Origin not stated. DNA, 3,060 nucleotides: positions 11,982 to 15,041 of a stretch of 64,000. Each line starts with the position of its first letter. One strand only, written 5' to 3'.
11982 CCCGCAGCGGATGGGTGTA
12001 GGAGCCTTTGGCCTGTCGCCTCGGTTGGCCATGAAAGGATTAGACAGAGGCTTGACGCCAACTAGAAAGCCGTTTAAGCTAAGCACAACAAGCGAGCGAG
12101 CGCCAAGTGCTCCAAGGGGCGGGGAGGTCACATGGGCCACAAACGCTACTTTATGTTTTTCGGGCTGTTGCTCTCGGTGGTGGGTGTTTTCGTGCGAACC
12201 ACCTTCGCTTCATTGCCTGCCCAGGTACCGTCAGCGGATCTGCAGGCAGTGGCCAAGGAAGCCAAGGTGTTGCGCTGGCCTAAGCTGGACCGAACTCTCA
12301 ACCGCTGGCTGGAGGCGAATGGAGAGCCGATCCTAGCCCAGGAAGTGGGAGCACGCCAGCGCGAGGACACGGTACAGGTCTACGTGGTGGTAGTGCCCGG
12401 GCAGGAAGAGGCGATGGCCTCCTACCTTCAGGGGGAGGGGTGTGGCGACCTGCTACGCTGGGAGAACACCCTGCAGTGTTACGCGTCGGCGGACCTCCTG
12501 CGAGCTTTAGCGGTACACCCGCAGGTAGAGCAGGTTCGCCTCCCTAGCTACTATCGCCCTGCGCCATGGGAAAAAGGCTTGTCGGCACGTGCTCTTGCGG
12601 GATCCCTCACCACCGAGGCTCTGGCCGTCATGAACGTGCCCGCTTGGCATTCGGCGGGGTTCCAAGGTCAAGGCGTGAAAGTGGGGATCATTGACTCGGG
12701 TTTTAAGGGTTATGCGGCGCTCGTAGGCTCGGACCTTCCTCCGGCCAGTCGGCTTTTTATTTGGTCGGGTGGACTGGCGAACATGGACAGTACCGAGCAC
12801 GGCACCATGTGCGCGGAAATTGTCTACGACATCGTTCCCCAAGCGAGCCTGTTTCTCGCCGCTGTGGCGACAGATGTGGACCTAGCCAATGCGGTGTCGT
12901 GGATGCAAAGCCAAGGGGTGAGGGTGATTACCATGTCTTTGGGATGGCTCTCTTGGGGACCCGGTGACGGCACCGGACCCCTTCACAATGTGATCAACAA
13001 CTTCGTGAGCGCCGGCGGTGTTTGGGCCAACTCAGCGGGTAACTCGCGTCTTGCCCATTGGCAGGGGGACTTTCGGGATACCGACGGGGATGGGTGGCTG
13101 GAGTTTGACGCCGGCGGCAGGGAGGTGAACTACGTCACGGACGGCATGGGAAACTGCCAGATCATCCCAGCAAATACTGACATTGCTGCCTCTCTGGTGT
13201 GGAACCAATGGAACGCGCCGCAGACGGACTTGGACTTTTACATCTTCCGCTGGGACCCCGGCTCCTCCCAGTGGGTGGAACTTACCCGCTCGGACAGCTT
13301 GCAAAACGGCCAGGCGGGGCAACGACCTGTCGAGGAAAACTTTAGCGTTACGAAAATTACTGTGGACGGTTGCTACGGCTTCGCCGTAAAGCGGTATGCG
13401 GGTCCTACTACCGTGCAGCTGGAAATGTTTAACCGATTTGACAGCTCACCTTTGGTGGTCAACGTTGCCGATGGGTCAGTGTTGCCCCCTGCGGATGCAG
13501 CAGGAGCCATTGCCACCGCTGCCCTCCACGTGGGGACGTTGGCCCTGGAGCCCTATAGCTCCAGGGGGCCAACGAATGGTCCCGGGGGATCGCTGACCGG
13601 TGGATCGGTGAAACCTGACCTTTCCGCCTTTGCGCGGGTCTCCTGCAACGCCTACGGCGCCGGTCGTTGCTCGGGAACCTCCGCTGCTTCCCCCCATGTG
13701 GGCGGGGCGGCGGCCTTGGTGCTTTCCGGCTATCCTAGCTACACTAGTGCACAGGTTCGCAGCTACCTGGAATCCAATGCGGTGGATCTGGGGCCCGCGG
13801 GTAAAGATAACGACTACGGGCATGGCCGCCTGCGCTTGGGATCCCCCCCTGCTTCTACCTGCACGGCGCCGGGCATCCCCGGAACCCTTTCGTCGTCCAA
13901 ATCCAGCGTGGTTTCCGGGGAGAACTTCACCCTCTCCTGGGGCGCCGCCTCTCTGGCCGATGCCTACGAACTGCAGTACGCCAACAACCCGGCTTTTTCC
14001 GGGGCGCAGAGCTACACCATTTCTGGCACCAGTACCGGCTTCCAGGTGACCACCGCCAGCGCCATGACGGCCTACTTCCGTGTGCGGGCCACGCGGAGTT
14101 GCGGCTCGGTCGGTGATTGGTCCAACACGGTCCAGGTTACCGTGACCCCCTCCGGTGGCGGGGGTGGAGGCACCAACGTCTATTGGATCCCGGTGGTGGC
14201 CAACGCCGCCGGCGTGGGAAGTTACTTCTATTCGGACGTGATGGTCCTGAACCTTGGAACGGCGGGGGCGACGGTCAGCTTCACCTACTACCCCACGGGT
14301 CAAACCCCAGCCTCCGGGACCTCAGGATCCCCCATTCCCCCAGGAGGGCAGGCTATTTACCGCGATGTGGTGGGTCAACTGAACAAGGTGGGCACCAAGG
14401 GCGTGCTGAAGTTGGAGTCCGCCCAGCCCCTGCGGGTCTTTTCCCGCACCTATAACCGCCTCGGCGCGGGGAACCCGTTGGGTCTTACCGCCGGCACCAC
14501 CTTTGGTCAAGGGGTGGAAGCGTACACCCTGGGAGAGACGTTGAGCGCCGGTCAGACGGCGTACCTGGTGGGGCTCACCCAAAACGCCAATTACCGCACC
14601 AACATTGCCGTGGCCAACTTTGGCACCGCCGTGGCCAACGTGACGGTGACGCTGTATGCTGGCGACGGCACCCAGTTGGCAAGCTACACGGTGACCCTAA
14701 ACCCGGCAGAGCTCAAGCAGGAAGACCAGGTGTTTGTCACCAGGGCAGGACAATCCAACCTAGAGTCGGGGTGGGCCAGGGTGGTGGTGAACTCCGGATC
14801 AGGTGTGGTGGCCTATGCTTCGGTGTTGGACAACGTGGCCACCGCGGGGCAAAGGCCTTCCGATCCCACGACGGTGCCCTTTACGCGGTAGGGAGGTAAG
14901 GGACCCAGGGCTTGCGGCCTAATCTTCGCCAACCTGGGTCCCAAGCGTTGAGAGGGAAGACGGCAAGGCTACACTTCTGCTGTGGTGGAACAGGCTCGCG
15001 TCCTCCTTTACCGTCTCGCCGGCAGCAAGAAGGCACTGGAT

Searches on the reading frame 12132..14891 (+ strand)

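Call 87: search_protein_families(library=pfam, proteins=[window:12132-14891:+], max_evalue=0.0001)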
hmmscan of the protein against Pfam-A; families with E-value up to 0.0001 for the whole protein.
window:12132-14891:+ (919 aa): 1 family
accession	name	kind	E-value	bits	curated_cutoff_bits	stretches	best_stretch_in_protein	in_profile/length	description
PF00082.27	Peptidase_S8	-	5.6e-21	75.5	21.8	2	447-565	161-288/288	Subtilase family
